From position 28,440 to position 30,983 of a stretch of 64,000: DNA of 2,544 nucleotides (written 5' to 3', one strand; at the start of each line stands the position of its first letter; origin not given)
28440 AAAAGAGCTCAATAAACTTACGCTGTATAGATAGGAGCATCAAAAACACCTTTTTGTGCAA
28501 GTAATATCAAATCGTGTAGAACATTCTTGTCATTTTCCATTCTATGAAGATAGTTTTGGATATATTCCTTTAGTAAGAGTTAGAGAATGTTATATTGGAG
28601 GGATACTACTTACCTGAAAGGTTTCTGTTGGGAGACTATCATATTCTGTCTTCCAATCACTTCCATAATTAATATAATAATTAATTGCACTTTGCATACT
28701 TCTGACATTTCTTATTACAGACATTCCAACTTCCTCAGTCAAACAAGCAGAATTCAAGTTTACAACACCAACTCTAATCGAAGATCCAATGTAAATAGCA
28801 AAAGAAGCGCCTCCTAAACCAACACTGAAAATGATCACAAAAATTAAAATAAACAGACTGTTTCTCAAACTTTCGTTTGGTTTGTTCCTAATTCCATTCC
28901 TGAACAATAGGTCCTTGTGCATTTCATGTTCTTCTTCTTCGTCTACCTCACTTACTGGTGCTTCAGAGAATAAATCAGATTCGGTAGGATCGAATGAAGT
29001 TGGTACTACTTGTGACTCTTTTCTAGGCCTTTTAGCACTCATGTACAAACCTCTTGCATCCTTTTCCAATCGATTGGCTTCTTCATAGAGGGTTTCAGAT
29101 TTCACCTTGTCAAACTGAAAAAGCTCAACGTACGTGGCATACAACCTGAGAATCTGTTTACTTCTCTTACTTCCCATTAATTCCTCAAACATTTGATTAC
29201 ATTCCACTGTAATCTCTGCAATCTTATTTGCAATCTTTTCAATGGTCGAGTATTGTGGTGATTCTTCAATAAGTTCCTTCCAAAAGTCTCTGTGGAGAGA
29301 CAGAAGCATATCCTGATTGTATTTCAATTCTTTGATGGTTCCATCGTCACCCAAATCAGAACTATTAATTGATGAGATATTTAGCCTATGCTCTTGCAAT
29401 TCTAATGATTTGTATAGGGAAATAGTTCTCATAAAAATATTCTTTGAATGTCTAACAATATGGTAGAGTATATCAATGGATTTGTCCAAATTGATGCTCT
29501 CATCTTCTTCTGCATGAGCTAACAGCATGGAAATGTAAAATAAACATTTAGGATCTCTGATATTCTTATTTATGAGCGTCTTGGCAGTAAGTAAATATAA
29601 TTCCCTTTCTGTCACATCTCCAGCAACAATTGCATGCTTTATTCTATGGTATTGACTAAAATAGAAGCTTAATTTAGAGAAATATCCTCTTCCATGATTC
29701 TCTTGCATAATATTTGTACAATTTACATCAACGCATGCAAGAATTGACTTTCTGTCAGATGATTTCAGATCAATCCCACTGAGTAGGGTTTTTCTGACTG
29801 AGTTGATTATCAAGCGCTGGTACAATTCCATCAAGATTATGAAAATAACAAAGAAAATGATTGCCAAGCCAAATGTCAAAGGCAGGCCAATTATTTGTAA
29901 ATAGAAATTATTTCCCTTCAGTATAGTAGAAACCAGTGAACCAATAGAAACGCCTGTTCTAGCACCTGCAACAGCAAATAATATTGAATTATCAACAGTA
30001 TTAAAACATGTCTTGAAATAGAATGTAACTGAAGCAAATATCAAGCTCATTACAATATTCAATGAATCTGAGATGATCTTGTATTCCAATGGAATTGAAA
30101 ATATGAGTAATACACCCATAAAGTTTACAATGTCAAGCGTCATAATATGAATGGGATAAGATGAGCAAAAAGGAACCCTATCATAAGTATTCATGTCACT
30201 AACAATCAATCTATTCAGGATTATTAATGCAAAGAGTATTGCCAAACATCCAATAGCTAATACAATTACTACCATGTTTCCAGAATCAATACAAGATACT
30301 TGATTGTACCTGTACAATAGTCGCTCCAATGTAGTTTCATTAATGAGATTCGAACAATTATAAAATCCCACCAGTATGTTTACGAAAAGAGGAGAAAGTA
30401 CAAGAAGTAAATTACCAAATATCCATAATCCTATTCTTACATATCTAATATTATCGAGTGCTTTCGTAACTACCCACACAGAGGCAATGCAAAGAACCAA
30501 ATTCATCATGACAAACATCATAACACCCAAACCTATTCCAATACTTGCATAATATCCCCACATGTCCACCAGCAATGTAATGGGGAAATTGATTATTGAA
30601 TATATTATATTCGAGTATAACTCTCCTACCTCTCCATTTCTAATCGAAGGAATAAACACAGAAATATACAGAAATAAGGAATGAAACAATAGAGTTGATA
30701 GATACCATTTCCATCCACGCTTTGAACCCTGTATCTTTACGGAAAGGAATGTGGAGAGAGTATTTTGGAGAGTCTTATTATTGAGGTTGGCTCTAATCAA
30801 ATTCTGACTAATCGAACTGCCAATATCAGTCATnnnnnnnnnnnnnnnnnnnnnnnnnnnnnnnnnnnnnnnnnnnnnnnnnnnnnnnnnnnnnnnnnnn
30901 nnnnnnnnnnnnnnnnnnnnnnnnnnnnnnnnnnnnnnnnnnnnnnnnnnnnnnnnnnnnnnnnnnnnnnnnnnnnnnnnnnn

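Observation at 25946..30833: Polytopic membrane protein with PAS domain and a cyclase-homology domain missing its metal-binding half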

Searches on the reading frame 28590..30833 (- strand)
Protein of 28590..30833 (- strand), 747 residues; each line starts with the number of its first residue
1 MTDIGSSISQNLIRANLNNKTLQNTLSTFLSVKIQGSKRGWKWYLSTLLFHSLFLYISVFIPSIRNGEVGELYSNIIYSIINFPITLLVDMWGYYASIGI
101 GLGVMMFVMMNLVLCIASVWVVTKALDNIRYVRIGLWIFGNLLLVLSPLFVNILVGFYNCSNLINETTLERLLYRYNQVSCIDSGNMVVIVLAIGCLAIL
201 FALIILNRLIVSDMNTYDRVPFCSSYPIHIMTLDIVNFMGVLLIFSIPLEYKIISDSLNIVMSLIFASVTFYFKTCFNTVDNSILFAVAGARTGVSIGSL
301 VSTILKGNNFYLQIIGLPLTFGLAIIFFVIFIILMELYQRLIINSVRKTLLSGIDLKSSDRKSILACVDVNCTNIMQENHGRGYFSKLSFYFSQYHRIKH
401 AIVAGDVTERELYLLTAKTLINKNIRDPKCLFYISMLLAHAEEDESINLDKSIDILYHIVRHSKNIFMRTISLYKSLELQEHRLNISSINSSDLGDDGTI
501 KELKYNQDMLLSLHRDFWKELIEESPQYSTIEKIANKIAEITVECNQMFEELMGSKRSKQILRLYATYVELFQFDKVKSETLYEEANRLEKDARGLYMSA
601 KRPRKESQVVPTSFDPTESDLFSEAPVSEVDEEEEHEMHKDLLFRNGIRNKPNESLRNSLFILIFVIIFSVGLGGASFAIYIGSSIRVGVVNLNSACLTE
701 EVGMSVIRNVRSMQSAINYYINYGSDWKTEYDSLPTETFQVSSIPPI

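Call 4: search_protein_families(library=pfam, proteins=[window:28590-30833:-], max_evalue=1)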
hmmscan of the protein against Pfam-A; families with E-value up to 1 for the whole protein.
window:28590-30833:- (747 aa): 1 family
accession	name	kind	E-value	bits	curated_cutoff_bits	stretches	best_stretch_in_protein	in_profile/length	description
PF25474.1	TPR_TmcB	-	1.1e-12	48.4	27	1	507-593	35-122/125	TmcB, TPR repeats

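Call 37: search_protein_representatives(protein=window:28614-30833:-)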
Query: 740 residues. Proteins with E-value up to 0.001 (for the whole library): 68; up to 1e-10: 46; up to 1e-30: 18. The best 68 are listed.
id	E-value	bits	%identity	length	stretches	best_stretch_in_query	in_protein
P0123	3.9e-153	527.8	100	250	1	1-250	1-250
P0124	1.2e-96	341.1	33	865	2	19-616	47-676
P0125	1.9e-88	314.0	33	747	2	61-615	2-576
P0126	2.4e-67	244.2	31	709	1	27-633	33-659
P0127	3.1e-56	207.5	27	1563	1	4-720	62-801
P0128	1.5e-54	202.0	28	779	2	2-652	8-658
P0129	5.9e-52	193.4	30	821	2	410-728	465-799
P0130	1.6e-48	182.0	26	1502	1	28-738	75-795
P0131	2.3e-45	171.6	27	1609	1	18-729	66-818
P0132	3.3e-45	171.1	25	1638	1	22-720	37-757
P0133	2.3e-44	168.3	27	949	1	22-719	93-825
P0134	9.3e-43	163.0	25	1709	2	38-626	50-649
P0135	2.5e-39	151.6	24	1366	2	17-593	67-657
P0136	1.8e-37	145.5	32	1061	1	275-622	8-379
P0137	1.0e-35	139.7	26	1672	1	22-722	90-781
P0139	1.6e-33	132.4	26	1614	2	2-593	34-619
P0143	2.3e-29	118.7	24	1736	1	72-682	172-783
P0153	7.4e-20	87.3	28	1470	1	436-732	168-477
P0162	1.1e-14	70.2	23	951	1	60-722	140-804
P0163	3.5e-13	65.2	29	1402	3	411-541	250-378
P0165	1.4e-12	63.2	32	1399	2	499-722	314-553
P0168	7.3e-11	57.5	25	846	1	73-669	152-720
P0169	2.4e-10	55.8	24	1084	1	29-422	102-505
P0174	4.9e-09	51.5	22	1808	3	21-354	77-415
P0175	7.2e-09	50.9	29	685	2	479-611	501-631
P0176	1.8e-08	49.6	25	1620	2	504-707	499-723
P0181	5.3e-07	44.8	23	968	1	189-592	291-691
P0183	1.7e-06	43.1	25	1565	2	44-593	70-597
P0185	1.1e-05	40.5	34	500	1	633-738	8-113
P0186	4.1e-05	38.6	27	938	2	522-593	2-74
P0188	1.5e-04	36.7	35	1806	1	507-592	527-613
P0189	4.4e-04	35.1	30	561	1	488-593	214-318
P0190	6.5e-04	34.6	37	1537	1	527-613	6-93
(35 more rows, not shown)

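Call 38: list_cluster_members(proteins=[P0123, P0124, P0125, P0127, P0130, P0131, P0132, P0134, P0137, P0143])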
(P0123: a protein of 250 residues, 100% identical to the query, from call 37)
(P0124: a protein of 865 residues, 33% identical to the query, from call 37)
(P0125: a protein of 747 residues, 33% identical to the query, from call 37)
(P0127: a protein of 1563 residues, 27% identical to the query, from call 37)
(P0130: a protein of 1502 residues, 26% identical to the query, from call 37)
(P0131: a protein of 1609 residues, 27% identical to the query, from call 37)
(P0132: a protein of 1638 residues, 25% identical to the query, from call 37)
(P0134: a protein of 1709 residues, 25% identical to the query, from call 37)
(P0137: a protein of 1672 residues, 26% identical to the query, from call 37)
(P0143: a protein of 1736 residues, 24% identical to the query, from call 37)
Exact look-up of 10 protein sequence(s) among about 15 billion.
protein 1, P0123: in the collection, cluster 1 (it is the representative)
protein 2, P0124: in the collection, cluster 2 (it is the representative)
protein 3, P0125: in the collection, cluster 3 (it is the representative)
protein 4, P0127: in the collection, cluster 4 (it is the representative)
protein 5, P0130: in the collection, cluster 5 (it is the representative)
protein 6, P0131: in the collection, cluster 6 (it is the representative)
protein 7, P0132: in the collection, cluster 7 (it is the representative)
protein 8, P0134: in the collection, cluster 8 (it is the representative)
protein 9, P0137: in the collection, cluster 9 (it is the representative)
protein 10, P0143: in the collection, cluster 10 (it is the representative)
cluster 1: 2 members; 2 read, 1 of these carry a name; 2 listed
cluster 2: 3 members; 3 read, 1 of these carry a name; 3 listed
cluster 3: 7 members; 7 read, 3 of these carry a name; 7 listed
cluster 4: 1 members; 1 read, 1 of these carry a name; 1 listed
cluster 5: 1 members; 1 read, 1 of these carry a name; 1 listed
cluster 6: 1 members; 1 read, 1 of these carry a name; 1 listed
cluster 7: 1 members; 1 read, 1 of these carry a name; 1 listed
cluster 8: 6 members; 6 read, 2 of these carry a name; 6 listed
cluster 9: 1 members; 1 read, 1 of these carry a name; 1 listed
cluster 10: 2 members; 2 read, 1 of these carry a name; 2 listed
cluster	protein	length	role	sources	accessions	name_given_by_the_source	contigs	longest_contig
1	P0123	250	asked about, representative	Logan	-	-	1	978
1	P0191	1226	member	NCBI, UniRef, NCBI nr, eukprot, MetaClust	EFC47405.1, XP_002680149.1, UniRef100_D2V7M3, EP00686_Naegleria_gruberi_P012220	predicted protein [Naegleria gruberi] | Predicted protein n=1 Tax=Naegleria gruberi TaxID=5762 RepID=D2V7M3_NAEGR | uncharacterized protein NAEGRDRAFT_64855 [Naegleria gruberi]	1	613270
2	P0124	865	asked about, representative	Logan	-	-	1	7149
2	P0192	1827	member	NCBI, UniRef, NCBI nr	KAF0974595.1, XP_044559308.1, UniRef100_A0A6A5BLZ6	hypothetical protein FDP41_006627 [Naegleria fowleri] | Adenylate and Guanylate cyclase catalytic domain containing protein n=1 Tax=Naegleria ... | uncharacterized protein FDP41_006627 [Naegleria fowleri]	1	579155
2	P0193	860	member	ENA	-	-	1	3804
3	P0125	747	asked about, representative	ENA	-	-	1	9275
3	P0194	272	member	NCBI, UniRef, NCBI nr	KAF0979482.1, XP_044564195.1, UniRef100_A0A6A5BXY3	hypothetical protein FDP41_001460 [Naegleria fowleri] | Uncharacterized protein n=1 Tax=Naegleria fowleri TaxID=5763 RepID=A0A6A5BXY3_NAEFO | uncharacterized protein FDP41_001460 [Naegleria fowleri]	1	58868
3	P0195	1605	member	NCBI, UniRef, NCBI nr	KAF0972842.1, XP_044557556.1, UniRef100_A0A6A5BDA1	hypothetical protein FDP41_009091 [Naegleria fowleri] | Guanylate cyclase domain-containing protein n=1 Tax=Naegleria fowleri TaxID=5763 ... | uncharacterized protein FDP41_009091 [Naegleria fowleri]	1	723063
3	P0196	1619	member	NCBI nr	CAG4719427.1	unnamed protein product [Naegleria fowleri]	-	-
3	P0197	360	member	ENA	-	-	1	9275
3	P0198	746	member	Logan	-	-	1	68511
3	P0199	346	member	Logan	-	-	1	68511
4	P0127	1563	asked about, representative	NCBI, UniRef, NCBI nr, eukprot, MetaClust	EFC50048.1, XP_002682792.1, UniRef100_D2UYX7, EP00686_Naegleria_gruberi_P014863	predicted protein [Naegleria gruberi] | Predicted protein n=1 Tax=Naegleria gruberi TaxID=5762 RepID=D2UYX7_NAEGR | uncharacterized protein NAEGRDRAFT_61738 [Naegleria gruberi]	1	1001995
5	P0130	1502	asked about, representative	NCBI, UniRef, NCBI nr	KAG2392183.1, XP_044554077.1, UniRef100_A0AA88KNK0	hypothetical protein C9374_012435 [Naegleria lovaniensis] | PAS domain-containing protein n=1 Tax=Naegleria lovaniensis TaxID=51637 ... | uncharacterized protein C9374_012435 [Naegleria lovaniensis]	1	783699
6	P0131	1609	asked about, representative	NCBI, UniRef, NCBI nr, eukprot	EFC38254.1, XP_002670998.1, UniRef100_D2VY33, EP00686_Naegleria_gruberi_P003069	predicted protein [Naegleria gruberi] | Predicted protein n=1 Tax=Naegleria gruberi TaxID=5762 RepID=D2VY33_NAEGR | uncharacterized protein NAEGRDRAFT_81665 [Naegleria gruberi]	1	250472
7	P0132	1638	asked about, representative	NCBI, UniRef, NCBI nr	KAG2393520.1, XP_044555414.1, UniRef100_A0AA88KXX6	hypothetical protein C9374_007051 [Naegleria lovaniensis] | Adenylate and Guanylate cyclase catalytic domain containing protein n=1 Tax=Naegleria ... | uncharacterized protein C9374_007051 [Naegleria lovaniensis]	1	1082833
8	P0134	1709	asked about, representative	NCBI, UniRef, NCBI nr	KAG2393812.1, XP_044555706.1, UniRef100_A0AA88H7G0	hypothetical protein C9374_003576 [Naegleria lovaniensis] | Adenylate and Guanylate cyclase catalytic domain containing protein n=1 Tax=Naegleria ... | uncharacterized protein C9374_003576 [Naegleria lovaniensis]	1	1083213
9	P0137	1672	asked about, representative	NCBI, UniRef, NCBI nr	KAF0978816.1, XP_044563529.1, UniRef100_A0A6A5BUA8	hypothetical protein FDP41_001886 [Naegleria fowleri] | Guanylate cyclase domain-containing protein n=1 Tax=Naegleria fowleri TaxID=5763 ... | uncharacterized protein FDP41_001886 [Naegleria fowleri]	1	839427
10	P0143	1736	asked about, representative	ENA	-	-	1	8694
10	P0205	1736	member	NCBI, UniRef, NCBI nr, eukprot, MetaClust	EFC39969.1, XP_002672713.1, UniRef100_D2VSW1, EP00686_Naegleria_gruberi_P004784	predicted protein [Naegleria gruberi] | Predicted protein n=1 Tax=Naegleria gruberi TaxID=5762 RepID=D2VSW1_NAEGR | uncharacterized protein NAEGRDRAFT_72081 [Naegleria gruberi]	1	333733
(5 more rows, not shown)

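Call 40: find_encoding_contigs(protein=P0191, flank=6000, max_places=4)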
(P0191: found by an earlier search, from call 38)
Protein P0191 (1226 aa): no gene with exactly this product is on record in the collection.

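Call 43: list_cluster_members(proteins=[P0188, P0135, P0174, P0176, P0163, P0165, P0190, P0153, P0183, P0139])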
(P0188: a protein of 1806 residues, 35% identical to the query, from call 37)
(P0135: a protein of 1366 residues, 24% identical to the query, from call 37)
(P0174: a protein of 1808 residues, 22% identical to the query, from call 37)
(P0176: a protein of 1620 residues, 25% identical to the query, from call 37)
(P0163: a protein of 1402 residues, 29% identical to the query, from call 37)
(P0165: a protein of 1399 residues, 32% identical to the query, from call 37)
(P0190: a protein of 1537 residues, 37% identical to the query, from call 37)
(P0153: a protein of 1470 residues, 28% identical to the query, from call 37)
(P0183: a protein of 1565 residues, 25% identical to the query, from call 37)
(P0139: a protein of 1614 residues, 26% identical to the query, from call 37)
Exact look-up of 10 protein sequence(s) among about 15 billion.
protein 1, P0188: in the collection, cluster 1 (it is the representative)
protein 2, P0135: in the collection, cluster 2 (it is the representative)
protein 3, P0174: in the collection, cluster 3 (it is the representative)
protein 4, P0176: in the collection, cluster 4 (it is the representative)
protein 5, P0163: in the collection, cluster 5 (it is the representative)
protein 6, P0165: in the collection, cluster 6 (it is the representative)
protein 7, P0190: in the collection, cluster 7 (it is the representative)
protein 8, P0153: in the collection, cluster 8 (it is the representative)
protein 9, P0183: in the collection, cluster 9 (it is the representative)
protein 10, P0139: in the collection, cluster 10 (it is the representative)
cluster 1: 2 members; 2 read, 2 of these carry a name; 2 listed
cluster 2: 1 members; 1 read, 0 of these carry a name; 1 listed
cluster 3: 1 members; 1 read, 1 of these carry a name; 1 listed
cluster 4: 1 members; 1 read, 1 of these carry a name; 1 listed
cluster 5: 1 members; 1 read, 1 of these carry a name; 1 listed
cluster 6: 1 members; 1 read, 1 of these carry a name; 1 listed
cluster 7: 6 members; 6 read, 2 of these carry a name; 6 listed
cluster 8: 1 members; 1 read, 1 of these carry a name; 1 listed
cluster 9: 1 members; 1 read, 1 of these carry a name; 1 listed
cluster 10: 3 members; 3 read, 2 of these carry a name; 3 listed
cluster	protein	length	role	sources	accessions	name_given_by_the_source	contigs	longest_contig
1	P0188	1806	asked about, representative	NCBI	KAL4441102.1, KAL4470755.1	hypothetical protein ABPG74_002052 [Tetrahymena malaccensis]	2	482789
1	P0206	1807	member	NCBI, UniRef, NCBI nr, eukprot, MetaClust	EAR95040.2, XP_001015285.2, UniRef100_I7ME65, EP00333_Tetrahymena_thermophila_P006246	PAS domain S-box protein, putative (macronuclear) [Tetrahymena thermophila SB210] | PAS domain S-box protein, putative n=1 Tax=Tetrahymena thermophila (strain SB210) ... | PAS domain S-box protein, putative [Tetrahymena thermophila SB210]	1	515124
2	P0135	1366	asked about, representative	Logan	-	-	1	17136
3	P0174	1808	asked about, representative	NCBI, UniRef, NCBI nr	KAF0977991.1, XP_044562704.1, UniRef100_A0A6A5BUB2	hypothetical protein FDP41_003313 [Naegleria fowleri] | Guanylate cyclase domain-containing protein n=1 Tax=Naegleria fowleri TaxID=5763 ... | uncharacterized protein FDP41_003313 [Naegleria fowleri]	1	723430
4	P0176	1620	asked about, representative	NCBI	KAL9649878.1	hypothetical protein ABK040_011351 [Willaertia magna]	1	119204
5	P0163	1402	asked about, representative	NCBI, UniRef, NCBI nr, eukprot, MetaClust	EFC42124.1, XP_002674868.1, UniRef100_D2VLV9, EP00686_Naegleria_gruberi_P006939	predicted protein [Naegleria gruberi] | Predicted protein n=1 Tax=Naegleria gruberi TaxID=5762 RepID=D2VLV9_NAEGR | uncharacterized protein NAEGRDRAFT_69917 [Naegleria gruberi]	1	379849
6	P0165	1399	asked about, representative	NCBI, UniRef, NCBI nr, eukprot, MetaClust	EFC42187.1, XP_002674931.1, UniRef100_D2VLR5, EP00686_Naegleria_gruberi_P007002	membrane bound adenylate/guanylate cyclase with PAS domain [Naegleria gruberi] | Membrane bound adenylate/guanylate cyclase with PAS domain n=1 Tax=Naegleria gruberi ... | XP_002674931.1 membrane bound adenylate/guanylate cyclase with PAS domain [Naegleria ...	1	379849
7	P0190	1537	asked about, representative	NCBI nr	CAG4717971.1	unnamed protein product [Naegleria fowleri]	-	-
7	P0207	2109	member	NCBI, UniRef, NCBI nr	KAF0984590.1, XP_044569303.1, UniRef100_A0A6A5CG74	hypothetical protein FDP41_000489 [Naegleria fowleri] | Adenylate and Guanylate cyclase catalytic domain containing protein n=1 Tax=Naegleria ... | uncharacterized protein FDP41_000489 [Naegleria fowleri]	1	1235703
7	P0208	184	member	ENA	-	-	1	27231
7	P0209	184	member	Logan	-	-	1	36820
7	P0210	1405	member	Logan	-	-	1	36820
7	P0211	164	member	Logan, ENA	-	-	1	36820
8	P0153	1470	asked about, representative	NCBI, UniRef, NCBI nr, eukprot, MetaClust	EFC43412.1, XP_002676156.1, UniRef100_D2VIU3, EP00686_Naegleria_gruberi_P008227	adenylate/guanylate cyclase [Naegleria gruberi] | Adenylate/guanylate cyclase n=1 Tax=Naegleria gruberi TaxID=5762 RepID=D2VIU3_NAEGR | XP_002676156.1 adenylate/guanylate cyclase [Naegleria gruberi strain NEG-M]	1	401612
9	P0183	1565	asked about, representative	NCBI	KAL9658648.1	hypothetical protein ABK040_006184 [Willaertia magna]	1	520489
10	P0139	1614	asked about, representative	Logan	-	-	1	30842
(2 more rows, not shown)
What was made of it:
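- Closest known: Dictyostelium TmcB/TmcC. Same: A Tetrahymena 'PAS domain S-box protein' is reached through the same region (call 43).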

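Call 45: find_encoding_contigs(protein=P0123, flank=3000, max_places=6)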
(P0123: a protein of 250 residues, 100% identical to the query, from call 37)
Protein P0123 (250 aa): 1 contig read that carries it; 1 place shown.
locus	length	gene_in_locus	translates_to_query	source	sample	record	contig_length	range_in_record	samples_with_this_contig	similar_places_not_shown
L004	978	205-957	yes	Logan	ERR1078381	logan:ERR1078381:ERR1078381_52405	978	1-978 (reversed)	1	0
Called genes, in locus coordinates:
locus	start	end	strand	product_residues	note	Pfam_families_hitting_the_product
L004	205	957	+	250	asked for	-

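Call 50: search_protein_families(library=pfam, proteins=[P0195, P0205, P0165, P0130], max_evalue=0.0001)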
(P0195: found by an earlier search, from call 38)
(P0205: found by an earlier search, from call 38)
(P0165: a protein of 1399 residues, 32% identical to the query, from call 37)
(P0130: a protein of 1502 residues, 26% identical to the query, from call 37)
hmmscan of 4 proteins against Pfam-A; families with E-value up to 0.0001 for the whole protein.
P0195 (1605 aa): 4 families
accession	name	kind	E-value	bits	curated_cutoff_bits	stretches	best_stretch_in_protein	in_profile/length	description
PF00211.25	Guanylate_cyc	-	1.9e-51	174.7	21.9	1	1339-1525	3-182/183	Adenylate and Guanylate cyclase catalytic domain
PF13426.13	PAS_9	-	2.7e-15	57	27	1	1191-1299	2-102/103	PAS domain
PF25474.1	TPR_TmcB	-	9.7e-11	42.1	27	1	337-447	13-123/125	TmcB, TPR repeats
PF00989.32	PAS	-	1.4e-08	35.2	22.6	1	1183-1285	4-99/113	PAS fold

P0205 (1736 aa): 4 families
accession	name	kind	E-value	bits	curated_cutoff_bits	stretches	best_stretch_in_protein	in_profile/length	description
PF00211.25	Guanylate_cyc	-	4.4e-52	176.8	21.9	1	1483-1662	4-182/183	Adenylate and Guanylate cyclase catalytic domain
PF13426.13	PAS_9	-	2.1e-16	60.5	27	1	1337-1442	2-102/103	PAS domain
PF25474.1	TPR_TmcB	-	5e-14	52.7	27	1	594-693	25-124/125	TmcB, TPR repeats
PF00989.32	PAS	-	3.2e-09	37.2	22.6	1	1328-1432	3-102/113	PAS fold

P0165 (1399 aa): 4 families
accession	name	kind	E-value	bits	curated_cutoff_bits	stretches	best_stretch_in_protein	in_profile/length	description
PF00211.25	Guanylate_cyc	-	1.6e-41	142.4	21.9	1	1217-1362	38-182/183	Adenylate and Guanylate cyclase catalytic domain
PF13426.13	PAS_9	-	1.8e-13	51.1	27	1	1058-1163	2-102/103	PAS domain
PF25474.1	TPR_TmcB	-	4.7e-12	46.4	27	1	299-411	12-124/125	TmcB, TPR repeats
PF00989.32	PAS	-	9.2e-07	29.3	22.6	1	1050-1107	4-65/113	PAS fold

P0130 (1502 aa): 2 families
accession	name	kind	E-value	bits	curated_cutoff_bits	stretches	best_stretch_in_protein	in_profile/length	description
PF13426.13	PAS_9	-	4.7e-12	46.5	27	1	1372-1493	2-102/103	PAS domain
PF25474.1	TPR_TmcB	-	3.6e-05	24.1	27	0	598-632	90-124/125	TmcB, TPR repeats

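Call 56: list_cluster_members(proteins=[P0169, P0181, P0175, P0186, P0189, P0185, P0162, P0168, P0126, P0128])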
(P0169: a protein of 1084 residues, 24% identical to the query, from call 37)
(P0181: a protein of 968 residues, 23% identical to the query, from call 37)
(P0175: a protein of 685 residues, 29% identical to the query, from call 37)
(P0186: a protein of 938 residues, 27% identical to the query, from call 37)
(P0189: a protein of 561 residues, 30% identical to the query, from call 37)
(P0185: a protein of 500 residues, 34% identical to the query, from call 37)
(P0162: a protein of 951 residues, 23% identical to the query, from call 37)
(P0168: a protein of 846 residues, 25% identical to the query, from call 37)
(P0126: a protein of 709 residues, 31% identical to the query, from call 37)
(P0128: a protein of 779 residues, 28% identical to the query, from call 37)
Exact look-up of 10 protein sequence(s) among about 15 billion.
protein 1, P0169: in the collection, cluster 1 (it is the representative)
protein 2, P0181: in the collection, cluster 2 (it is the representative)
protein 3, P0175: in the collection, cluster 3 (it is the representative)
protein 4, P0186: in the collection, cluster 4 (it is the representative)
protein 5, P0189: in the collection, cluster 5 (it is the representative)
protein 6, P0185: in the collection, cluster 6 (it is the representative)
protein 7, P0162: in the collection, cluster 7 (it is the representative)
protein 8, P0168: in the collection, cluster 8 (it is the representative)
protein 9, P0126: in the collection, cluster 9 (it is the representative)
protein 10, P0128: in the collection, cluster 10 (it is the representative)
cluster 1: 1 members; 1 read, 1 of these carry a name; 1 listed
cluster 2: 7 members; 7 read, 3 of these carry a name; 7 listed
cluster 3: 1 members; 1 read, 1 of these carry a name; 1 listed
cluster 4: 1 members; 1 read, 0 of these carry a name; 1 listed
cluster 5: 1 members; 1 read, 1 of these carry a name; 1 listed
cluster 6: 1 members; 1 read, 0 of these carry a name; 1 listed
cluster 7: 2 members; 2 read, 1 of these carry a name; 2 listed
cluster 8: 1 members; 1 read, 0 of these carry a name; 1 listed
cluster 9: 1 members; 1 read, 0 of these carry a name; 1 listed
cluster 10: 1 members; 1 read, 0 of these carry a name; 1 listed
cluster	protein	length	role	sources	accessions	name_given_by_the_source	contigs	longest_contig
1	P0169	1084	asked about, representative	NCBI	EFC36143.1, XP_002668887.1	predicted protein, partial [Naegleria gruberi]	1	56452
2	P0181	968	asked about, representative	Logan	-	-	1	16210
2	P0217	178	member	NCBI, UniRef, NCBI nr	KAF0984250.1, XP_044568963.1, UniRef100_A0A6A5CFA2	hypothetical protein FDP41_007427 [Naegleria fowleri] | Guanylate cyclase domain-containing protein n=1 Tax=Naegleria fowleri TaxID=5763 ... | uncharacterized protein FDP41_007427 [Naegleria fowleri]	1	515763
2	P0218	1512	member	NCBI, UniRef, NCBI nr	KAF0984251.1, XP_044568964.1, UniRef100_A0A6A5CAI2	hypothetical protein FDP41_007428 [Naegleria fowleri] | PAS domain-containing protein n=1 Tax=Naegleria fowleri TaxID=5763 RepID=A0A6A5CAI2_NAEFO | uncharacterized protein FDP41_007428 [Naegleria fowleri]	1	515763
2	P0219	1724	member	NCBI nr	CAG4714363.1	unnamed protein product [Naegleria fowleri]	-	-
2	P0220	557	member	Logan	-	-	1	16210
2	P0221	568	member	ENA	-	-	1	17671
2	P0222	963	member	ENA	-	-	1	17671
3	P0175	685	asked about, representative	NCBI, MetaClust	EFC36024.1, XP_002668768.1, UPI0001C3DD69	predicted protein, partial [Naegleria gruberi] | status=active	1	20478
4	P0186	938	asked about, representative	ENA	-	-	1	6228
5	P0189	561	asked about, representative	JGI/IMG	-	hypothetical protein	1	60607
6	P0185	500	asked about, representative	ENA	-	-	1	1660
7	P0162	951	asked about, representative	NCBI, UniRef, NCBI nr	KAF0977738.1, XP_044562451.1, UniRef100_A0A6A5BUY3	hypothetical protein FDP41_003060 [Naegleria fowleri] | TmcB/TmcC TPR repeats domain-containing protein n=1 Tax=Naegleria fowleri TaxID=5763 ... | uncharacterized protein FDP41_003060 [Naegleria fowleri]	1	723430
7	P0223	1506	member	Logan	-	-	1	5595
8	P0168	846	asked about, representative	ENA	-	-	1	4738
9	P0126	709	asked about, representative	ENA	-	-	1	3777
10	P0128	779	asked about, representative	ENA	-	-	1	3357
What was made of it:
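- On Naegleria/Willaertia TmcB-like membrane PAS-cyclases: All that carry names are Naegleria or Willaertia, apart from one Tetrahymena protein (calls 37, 38, 43, 56).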
